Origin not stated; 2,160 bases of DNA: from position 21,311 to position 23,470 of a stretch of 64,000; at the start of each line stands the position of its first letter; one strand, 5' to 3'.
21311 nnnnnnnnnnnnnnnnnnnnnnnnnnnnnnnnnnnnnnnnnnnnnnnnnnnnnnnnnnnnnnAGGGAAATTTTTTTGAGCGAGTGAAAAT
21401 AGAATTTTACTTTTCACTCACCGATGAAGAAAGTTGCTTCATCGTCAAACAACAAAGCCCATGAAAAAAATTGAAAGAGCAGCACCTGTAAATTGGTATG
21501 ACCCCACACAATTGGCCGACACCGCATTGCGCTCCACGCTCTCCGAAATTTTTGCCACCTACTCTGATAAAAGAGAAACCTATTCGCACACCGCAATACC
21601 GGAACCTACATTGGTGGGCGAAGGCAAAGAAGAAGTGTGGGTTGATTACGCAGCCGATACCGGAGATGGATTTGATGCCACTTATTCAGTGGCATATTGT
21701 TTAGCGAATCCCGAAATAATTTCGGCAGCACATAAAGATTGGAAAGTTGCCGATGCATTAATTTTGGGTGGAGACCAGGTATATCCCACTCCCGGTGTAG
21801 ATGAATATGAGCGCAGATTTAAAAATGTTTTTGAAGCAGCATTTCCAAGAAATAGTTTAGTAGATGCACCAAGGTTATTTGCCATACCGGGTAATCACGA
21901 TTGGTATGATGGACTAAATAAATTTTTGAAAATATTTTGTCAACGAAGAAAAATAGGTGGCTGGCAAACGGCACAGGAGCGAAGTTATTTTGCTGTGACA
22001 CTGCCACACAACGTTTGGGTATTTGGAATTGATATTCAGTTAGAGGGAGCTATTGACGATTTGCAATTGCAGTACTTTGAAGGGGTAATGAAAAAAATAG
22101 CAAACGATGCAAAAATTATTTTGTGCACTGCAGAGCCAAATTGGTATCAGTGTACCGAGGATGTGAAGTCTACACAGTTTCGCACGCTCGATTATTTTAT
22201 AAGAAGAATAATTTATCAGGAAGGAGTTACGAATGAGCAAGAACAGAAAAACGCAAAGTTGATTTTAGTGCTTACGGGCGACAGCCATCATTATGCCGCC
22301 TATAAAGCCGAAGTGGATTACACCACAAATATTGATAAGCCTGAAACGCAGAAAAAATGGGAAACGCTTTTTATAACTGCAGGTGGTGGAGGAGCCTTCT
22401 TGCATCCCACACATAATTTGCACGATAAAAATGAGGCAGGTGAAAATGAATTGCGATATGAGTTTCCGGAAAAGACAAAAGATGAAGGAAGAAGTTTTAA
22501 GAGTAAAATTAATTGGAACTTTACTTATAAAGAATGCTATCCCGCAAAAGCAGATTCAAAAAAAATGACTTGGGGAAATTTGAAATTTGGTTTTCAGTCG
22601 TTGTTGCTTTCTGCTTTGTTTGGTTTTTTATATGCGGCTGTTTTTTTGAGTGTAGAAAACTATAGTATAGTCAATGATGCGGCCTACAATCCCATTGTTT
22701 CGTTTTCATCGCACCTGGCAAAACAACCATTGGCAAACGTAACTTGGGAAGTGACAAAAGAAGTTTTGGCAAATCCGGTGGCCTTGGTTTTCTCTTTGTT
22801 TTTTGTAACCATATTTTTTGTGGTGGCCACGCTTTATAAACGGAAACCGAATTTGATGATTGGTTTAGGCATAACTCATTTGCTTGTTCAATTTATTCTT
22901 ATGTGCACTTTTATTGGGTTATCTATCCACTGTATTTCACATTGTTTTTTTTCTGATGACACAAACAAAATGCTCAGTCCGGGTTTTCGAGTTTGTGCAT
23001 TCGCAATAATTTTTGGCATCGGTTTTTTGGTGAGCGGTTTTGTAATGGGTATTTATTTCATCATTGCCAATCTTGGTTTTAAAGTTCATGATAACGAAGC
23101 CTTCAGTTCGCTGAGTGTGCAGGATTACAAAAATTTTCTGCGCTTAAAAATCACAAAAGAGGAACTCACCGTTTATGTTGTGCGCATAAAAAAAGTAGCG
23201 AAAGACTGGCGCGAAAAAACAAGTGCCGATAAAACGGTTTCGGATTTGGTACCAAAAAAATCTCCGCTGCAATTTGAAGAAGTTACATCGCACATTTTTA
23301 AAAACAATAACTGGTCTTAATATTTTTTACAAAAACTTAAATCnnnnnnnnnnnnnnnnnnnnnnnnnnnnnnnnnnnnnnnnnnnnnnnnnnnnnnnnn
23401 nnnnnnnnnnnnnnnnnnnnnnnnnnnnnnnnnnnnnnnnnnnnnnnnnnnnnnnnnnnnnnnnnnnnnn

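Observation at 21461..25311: Tightly linked pair of polytopic-membrane enzymes (metallophosphoesterase + patatin-like phospholipase): candidate uncharacterised two-gene module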

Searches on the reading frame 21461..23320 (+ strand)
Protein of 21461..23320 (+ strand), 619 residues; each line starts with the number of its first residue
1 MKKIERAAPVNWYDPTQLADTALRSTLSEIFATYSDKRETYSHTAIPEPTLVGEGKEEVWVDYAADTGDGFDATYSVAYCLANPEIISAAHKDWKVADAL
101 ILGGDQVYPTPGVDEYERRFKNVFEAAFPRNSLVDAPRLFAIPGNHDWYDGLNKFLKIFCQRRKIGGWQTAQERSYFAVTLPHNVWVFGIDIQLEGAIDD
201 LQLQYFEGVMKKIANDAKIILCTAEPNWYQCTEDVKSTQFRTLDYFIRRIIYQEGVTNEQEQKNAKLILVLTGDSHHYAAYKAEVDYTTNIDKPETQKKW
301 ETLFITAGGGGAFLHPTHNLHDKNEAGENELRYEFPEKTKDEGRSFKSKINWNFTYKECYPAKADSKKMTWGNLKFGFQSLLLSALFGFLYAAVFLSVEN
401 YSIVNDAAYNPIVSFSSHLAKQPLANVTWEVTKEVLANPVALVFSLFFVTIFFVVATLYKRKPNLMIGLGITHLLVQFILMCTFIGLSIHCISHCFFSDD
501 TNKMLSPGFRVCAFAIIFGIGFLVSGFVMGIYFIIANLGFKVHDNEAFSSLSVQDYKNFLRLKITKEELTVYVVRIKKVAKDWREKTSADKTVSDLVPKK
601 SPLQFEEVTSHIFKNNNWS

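Call 3: search_protein_families(library=pfam, proteins=[window:21461-23320:+], max_evalue=0.1)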
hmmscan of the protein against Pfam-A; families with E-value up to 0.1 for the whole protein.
window:21461-23320:+ (619 aa): 1 family
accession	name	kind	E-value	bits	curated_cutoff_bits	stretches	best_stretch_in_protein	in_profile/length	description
PF00149.33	Metallophos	-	3.2e-05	24.9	21.5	1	95-276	29-189/191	Calcineurin-like phosphoesterase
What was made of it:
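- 21461..23320 (+): Gene 1: a 619-aa integral-membrane, purple-acid-phosphatase-like metallophosphoesterase. Pfam PF00149 above cut-off (call 3).
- On Calcineurin-like metallophosphoesterase superfamily (Pfam PF00149): 24.9 bits against a cut-off of 21.5, aa 95-276 (call 3).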

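Call 4: search_protein_families(library=padloc, proteins=[window:21461-23320:+], max_evalue=0.1)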
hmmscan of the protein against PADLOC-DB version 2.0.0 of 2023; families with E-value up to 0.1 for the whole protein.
window:21461-23320:+ (619 aa): 0 families

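Call 5: search_protein_families(library=ncbifam, proteins=[window:21461-23320:+], max_evalue=0.1)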
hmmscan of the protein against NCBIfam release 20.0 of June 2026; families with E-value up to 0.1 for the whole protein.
window:21461-23320:+ (619 aa): 0 families

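Call 7: find_homologous_proteins(query=window:21461-23320:+)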
Query window:21461-23320:+ (619 aa): 5230 proteins with E <= 0.001 among 8000 candidates; the best 120 are listed.
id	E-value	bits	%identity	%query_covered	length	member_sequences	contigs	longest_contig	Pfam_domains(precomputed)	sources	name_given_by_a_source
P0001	0.0e+0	1443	100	100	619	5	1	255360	-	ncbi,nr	ncbi:MAG: metallophosphoesterase [Bacteroidetes bacterium]|nr:metallophosphoesterase [Bacteroidota b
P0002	1.5e-234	798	84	66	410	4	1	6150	-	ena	-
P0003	2.3e-111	392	38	96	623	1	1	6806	PF00149.34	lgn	-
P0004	1.4e-110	389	38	98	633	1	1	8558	-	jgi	jgi:hypothetical protein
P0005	2.1e-110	388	38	94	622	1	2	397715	-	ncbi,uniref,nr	ncbi:metallophosphoesterase [Rhodocytophaga aerolata]|uniref:Metallophosphoesterase n=1 Tax=Rhodocyt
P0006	2.4e-110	388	38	95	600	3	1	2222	-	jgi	jgi:hypothetical protein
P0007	4.0e-110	387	39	96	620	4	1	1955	-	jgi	jgi:hypothetical protein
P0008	1.5e-109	386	38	96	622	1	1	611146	PF00149.34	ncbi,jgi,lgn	jgi:hypothetical protein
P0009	1.1e-107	379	38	93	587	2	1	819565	PF00149.34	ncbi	ncbi:hypothetical protein GCM10028808_20990 [Spirosoma migulaei]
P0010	2.6e-105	372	37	94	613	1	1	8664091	-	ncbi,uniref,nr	ncbi:hypothetical protein EXU85_07910 [Spirosoma sp. KCTC 42546]|uniref:metallophosphoesterase n=1 T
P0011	4.0e-105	371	38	96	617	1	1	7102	-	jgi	jgi:hypothetical protein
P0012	1.1e-104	369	37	97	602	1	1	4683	-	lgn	-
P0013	2.7e-104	368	36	94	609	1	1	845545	-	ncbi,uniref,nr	ncbi:metallophosphoesterase [Pontibacter litorisediminis]|uniref:metallophosphoesterase n=1 Tax=Pont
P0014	5.7e-104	367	39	92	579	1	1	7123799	-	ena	-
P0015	6.5e-104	367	36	95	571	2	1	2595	PF00149.34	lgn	-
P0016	1.3e-103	366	35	97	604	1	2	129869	PF00149.34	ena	-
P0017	3.2e-103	365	37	94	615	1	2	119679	PF00149.34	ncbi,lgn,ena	-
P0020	1.9e-101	359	36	98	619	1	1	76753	PF00149.34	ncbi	ncbi:hypothetical protein GCM10027048_11090 [Hymenobacter coalescens]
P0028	3.2e-100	355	37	93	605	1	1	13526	PF00149.34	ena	-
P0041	1.8e-99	352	38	95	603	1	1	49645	PF00149.34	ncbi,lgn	ncbi:MAG: metallophosphoesterase [Bacteroidia bacterium]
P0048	3.3e-99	351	35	96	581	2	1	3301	PF00149.34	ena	-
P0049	6.8e-99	350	37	95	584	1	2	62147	PF00149.34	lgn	-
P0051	1.2e-98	349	36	95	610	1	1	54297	PF00149.34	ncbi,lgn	-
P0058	4.4e-98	348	36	95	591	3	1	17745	PF00149.34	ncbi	-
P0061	7.1e-98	347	36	95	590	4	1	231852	PF00149.34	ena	-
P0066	8.9e-98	347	35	96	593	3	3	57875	PF00149.34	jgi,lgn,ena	-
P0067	9.4e-98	347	35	99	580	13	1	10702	PF00149.34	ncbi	-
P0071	1.1e-97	346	36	97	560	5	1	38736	PF00149.34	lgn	-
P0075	1.4e-97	346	36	99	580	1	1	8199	PF00149.34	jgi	-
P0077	1.5e-97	346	34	97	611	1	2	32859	PF00149.34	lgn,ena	-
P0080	2.0e-97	345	34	99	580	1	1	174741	PF00149.34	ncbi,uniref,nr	ncbi:metallophosphoesterase [Lunatimonas salinarum]|uniref:metallophosphoesterase n=1 Tax=Lunatimona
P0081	2.0e-97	345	36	94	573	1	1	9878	PF00149.34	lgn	-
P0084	5.3e-97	344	36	95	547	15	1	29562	PF00149.34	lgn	-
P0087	6.9e-97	344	35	98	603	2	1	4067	PF00149.34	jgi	-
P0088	9.3e-97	343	34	97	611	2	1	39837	PF00149.34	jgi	jgi:hypothetical protein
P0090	1.1e-96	343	39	93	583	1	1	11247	PF00149.34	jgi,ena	-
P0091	1.1e-96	343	38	93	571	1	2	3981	PF00149.34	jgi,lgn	-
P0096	1.9e-96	342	35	99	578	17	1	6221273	PF00149.34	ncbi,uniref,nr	ncbi:metallophosphoesterase [Cyclobacterium marinum]|uniref:Metallophosphoesterase n=1 Tax=Cyclobact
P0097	2.0e-96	342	36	99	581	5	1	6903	PF00149.34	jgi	jgi:hypothetical protein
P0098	2.1e-96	342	35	94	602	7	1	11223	PF00149.34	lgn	-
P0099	2.5e-96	342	38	98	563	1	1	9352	PF00149.34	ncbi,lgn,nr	ncbi:MAG: MFS transporter [Balneolaceae bacterium]|nr:MFS transporter [Balneolaceae bacterium]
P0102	2.9e-96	342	35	98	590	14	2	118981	PF00149.34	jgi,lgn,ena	jgi:hypothetical protein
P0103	3.2e-96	341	38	94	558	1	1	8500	PF00149.34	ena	-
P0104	3.5e-96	341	35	95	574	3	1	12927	PF00149.34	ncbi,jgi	-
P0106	3.7e-96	341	39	93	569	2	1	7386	PF00149.34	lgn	-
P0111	6.0e-96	341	37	97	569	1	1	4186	PF00149.34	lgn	-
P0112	6.0e-96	341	35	93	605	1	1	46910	PF00149.34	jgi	jgi:Calcineurin-like phosphoesterase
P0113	8.4e-96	340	35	95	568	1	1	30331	PF00149.34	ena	-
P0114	8.6e-96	340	36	95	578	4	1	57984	PF00149.34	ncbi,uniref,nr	ncbi:metallophosphoesterase [Cyclobacterium sp.]|uniref:metallophosphoesterase n=1 Tax=Cyclobacteriu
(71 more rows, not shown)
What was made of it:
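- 21461..23320 (+): Identical protein on record (call 7).
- Checked: Gene 1 runs from ATG 21461 to 23320 and encodes 619 aa; an identical 619-aa protein is on record as 'MAG: metallophosphoesterase [Bacteroidetes bacterium]' (call 7).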

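Call 20: find_related_loci(query=A2, collection=metagenome_contigs, flank=10000)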
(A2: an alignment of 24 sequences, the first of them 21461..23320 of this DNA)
Query A2 (619 aa) in metagenome_contigs; peptide patterns used: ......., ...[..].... (x = any residue, [..] = any of these).
600 stretches matched a pattern (row limit reached: there are more); 385 encode a relative of the query (tblastn E <= 1e-3); the best 80 are kept; 80 distinct loci.
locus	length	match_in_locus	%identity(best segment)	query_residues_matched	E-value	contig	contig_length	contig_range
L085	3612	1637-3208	38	10-585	7e-105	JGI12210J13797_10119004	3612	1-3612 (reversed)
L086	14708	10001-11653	35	3-591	3e-101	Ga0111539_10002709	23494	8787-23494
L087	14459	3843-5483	36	6-598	2e-99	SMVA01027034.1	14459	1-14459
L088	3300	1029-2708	34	3-591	3e-99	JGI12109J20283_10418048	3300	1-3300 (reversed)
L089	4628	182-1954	35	2-599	1e-96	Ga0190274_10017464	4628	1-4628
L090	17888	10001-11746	34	2-590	7e-96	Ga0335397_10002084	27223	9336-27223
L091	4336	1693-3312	34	2-590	1e-94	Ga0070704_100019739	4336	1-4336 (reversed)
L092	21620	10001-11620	34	2-590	4e-94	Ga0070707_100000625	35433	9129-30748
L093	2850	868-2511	34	6-598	4e-96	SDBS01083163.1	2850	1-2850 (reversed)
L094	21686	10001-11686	34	2-598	1e-92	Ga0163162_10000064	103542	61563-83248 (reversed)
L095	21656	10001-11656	34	3-591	7e-93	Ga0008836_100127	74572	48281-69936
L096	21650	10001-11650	33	2-607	6e-93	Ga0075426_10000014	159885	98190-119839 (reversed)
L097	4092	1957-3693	35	1-599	3e-93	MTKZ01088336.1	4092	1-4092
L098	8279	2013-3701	33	2-598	6e-91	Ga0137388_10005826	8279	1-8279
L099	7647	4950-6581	34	2-584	1e-90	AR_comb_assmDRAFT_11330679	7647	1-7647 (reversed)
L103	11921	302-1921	33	12-588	3e-89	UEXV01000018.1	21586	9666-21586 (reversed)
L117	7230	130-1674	35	10-589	5e-86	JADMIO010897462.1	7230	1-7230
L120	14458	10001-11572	32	1-586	8e-86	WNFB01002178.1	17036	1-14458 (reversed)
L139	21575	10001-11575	32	5-604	1e-81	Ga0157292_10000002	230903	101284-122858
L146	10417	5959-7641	30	10-583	4e-81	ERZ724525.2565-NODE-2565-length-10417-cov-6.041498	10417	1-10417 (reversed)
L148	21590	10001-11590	32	9-612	2e-80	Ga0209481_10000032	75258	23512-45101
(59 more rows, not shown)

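Call 23: search_protein_families(library=pfam, proteins=[L090:8555-9985:+, L103:2743-3546:+, L095:8040-8492:+, L090:6373-7263:+, L146:3469-3957:+, L148:13272-14159:-, L120:8772-9734:+], max_evalue=0.01)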
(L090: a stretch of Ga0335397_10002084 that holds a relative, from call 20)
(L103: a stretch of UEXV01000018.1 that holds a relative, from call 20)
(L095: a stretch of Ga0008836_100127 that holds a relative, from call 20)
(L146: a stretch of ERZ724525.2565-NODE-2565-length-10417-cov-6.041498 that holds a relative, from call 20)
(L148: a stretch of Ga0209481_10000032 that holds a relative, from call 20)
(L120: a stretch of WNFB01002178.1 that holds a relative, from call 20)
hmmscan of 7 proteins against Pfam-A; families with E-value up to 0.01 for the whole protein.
L090:8555-9985:+ (476 aa): 1 family
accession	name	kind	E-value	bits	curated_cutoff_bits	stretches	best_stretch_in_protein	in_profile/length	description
PF01734.28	Patatin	-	1.9e-17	64.5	27.7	1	23-192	1-190/191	Patatin-like phospholipase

L103:2743-3546:+ (267 aa): 0 families

L095:8040-8492:+ (150 aa): 0 families

L090:6373-7263:+ (296 aa): 1 family
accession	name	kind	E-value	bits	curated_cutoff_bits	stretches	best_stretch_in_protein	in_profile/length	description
PF06314.16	ADC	-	1.7e-13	51.1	29.8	1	30-168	20-140/238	Acetoacetate decarboxylase (ADC)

L146:3469-3957:+ (162 aa): 1 family
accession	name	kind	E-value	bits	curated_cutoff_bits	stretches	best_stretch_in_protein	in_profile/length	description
PF08592.16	Anthrone_oxy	-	7.9e-07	29.7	27.3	1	63-143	17-105/106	Anthrone oxygenase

L148:13272-14159:- (295 aa): 1 family
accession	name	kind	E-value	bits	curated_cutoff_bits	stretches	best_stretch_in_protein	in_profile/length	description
PF04468.17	PSP1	-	1.3e-23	83.5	27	1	85-168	4-86/86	PSP1 C-terminal conserved region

L120:8772-9734:+ (320 aa): 1 family
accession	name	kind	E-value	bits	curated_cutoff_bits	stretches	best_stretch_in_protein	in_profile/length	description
PF03401.19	TctC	-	1.8e-53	182.3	27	1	46-316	2-273/274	Tripartite tricarboxylate transporter family receptor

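Call 27: search_protein_families(library=padloc, proteins=[L090:5089-6102:+, L090:6373-7263:+, L090:7288-7767:+, L090:7674-8171:+, L090:8555-9985:+, L090:9989-11821:+, L090:11824-14160:+, L092:11700-13349:-], max_evalue=0.01)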
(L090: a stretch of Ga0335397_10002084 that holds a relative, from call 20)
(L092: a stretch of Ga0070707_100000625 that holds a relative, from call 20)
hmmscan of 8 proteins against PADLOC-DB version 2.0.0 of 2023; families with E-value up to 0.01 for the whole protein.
L090:5089-6102:+ (337 aa): 0 families

L090:6373-7263:+ (296 aa): 0 families

L090:7288-7767:+ (159 aa): 0 families

L090:7674-8171:+ (165 aa): 0 families

L090:8555-9985:+ (476 aa): 0 families

L090:9989-11821:+ (610 aa): 0 families

L090:11824-14160:+ (778 aa): 0 families

L092:11700-13349:- (549 aa): 1 family
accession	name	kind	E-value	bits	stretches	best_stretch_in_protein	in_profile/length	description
PDLC01086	C3a186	-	0.0014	16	1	9-42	3-36/384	"C-3?,4? desaturase"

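Call 28: search_protein_families(library=pfam, proteins=[L090:5089-6102:+, L090:7674-8171:+, L090:9989-11821:+, L090:11824-14160:+, L092:11700-13349:-, L117:1757-5149:+, L139:11694-14114:+], max_evalue=0.01)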
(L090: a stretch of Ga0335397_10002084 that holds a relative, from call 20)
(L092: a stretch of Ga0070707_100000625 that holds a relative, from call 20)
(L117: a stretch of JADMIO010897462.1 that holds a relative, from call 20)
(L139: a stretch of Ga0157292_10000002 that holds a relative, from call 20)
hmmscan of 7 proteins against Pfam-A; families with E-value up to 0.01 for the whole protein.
L090:5089-6102:+ (337 aa): 1 family
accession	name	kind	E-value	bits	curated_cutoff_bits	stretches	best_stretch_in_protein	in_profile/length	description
PF00561.26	Abhydrolase_1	-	0.0035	17.5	25.8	1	34-195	2-154/245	alpha/beta hydrolase fold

L090:7674-8171:+ (165 aa): 0 families

L090:9989-11821:+ (610 aa): 1 family
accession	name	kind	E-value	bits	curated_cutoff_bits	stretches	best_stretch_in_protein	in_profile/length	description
PF00149.33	Metallophos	-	0.0049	17.7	21.5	0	74-195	6-93/191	Calcineurin-like phosphoesterase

L090:11824-14160:+ (778 aa): 8 families
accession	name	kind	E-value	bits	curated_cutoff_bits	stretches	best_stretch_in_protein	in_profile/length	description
PF00732.25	GMC_oxred_N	-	1e-12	48.8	23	1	17-291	3-200/218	GMC oxidoreductase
PF05199.19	GMC_oxred_C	-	5.3e-12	46.9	24.6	1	478-550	73-139/139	GMC oxidoreductase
PF01266.30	DAO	-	4.6e-06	26.8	27.9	1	17-48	2-33/353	FAD dependent oxidoreductase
PF13450.12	NAD_binding_8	-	2.2e-05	25.1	21.9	1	19-47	1-29/68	NAD(P)-binding Rossmann-like domain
PF00890.30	FAD_binding_2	-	0.00028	20.7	20.4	1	18-50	3-35/414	FAD binding domain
PF12837.12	Fer4_6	-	0.00073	19.8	25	1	193-214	2-23/24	4Fe-4S binding domain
PF07992.20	Pyr_redox_2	-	0.00074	19.5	26.1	1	16-86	2-72/291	Pyridine nucleotide-disulphide oxidoreductase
PF01494.25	FAD_binding_3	-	0.0039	16.9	22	1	18-48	5-35/349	FAD binding domain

L092:11700-13349:- (549 aa): 9 families
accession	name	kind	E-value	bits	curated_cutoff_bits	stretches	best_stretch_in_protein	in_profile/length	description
PF05199.19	GMC_oxred_C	-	6.2e-18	66.1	24.6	1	481-537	68-138/139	GMC oxidoreductase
PF00732.25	GMC_oxred_N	-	1.1e-10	42.1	23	1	76-294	20-199/218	GMC oxidoreductase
PF01266.30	DAO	-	9.3e-08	32.4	27.9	1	8-90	1-93/353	FAD dependent oxidoreductase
PF00890.30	FAD_binding_2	-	7.1e-05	22.6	20.4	1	8-40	1-33/414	FAD binding domain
PF13450.12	NAD_binding_8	-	0.00012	22.7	21.9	1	11-42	1-32/68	NAD(P)-binding Rossmann-like domain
PF01494.25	FAD_binding_3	-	0.00023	21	22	1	7-67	2-60/349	FAD binding domain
PF03486.20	HI0933_like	-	0.00046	20.2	50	1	8-44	2-38/244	HI0933-like protein Rossmann domain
PF07992.20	Pyr_redox_2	-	0.00056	19.9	26.1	1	7-40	1-34/291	Pyridine nucleotide-disulphide oxidoreductase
PF12831.13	FAD_oxidored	-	0.0035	17.1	27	1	8-42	1-35/416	FAD dependent oxidoreductase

L117:1757-5149:+ (1130 aa): 12 families
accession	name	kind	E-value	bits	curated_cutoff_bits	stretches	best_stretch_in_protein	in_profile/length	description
PF00732.25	GMC_oxred_N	-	4.7e-14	53.2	23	1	87-304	14-211/218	GMC oxidoreductase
PF05199.19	GMC_oxred_C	-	2.1e-12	48.2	24.6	1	479-547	78-139/139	GMC oxidoreductase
PF00561.26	Abhydrolase_1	-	3.2e-11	43.8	25.8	1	820-1110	2-244/245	alpha/beta hydrolase fold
PF01266.30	DAO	-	2.5e-08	34.3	27.9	1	23-55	2-34/353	FAD dependent oxidoreductase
PF12697.13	Abhydrolase_6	-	9e-07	30.2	26.3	1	821-992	1-143/217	Alpha/beta hydrolase family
PF07992.20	Pyr_redox_2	-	1.1e-05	25.4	26.1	1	22-55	2-35/291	Pyridine nucleotide-disulphide oxidoreductase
PF00890.30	FAD_binding_2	-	2.8e-05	24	20.4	1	23-55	2-34/414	FAD binding domain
PF13450.12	NAD_binding_8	-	0.00016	22.3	21.9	1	25-53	1-29/68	NAD(P)-binding Rossmann-like domain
PF12831.13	FAD_oxidored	-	0.0031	17.3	27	1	23-52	2-31/416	FAD dependent oxidoreductase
PF12146.15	Hydrolase_4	-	0.0039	17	27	0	818-916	4-96/239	Serine aminopeptidase, S33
PF03486.20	HI0933_like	-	0.0054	16.6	50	0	23-55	3-35/244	HI0933-like protein Rossmann domain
PF00070.33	Pyr_redox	-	0.0072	17.2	22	0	23-58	2-37/82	Pyridine nucleotide-disulphide oxidoreductase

L139:11694-14114:+ (806 aa): 6 families
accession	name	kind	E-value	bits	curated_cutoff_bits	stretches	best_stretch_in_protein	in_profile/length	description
PF05199.19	GMC_oxred_C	-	1e-18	68.7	24.6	1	502-559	82-139/139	GMC oxidoreductase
PF00732.25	GMC_oxred_N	-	1e-09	39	23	1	207-304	110-199/218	GMC oxidoreductase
PF01266.30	DAO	-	1.3e-08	35.2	27.9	1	13-44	1-32/353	FAD dependent oxidoreductase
PF13450.12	NAD_binding_8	-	1.4e-06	28.9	21.9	1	16-43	1-28/68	NAD(P)-binding Rossmann-like domain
PF00890.30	FAD_binding_2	-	9.2e-05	22.2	20.4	1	13-45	1-33/414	FAD binding domain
PF07992.20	Pyr_redox_2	-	0.0016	18.4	26.1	1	13-46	2-35/291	Pyridine nucleotide-disulphide oxidoreductase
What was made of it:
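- Tried and rejected: Pfam showed this was a single-linkage artefact that merged a true patatin, an alpha/beta hydrolase and a GMC oxidoreductase through fusion proteins (call 28).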

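Call 31: find_encoding_contigs(protein=P0005, flank=8000, max_places=1)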
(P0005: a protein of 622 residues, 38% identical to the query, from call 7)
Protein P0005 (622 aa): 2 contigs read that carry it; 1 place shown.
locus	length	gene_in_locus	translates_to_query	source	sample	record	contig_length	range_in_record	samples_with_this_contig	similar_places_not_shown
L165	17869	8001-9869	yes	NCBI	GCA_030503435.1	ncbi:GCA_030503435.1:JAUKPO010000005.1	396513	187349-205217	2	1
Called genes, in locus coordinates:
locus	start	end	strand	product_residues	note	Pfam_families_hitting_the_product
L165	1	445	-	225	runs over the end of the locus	PF06508:QueC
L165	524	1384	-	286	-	PF10067:DUF2306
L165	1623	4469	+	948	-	PF08447:PAS_3, PF08448:PAS_4, PF13426:PAS_9 (weak), PF00989:PAS, PF08447:PAS_3, PF08447:PAS_3, PF00512:HisKA, PF02518:HATPase_c, +5 more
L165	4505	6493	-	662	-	PF08448:PAS_4 (faint), PF13426:PAS_9 (weak), PF21370:PAS_GdpP (weak), PF00989:PAS (weak), PF08447:PAS_3, PF00512:HisKA (weak), PF02518:HATPase_c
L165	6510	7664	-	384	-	PF02771:Acyl-CoA_dh_N, PF02770:Acyl-CoA_dh_M, PF00441:Acyl-CoA_dh_1, PF08028:Acyl-CoA_dh_2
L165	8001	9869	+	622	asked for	-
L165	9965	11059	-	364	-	PF13568:OMP_b-brl_2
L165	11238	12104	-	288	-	-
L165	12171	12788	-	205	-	PF07638:Sigma70_ECF (weak), PF04542:Sigma70_r2, PF08281:Sigma70_r4_2, PF04545:Sigma70_r4 (weak)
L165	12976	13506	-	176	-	-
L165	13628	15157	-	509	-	PF01676:Metalloenzyme, PF06415:iPGM_N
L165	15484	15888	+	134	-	PF16022:DUF4783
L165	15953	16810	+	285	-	PF02749:QRPTase_N, PF01729:QRPTase_C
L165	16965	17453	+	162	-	PF14317:YcxB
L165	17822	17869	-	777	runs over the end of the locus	PF12704:MacB_PCD, PF02687:FtsX, PF12704:MacB_PCD (weak), PF02687:FtsX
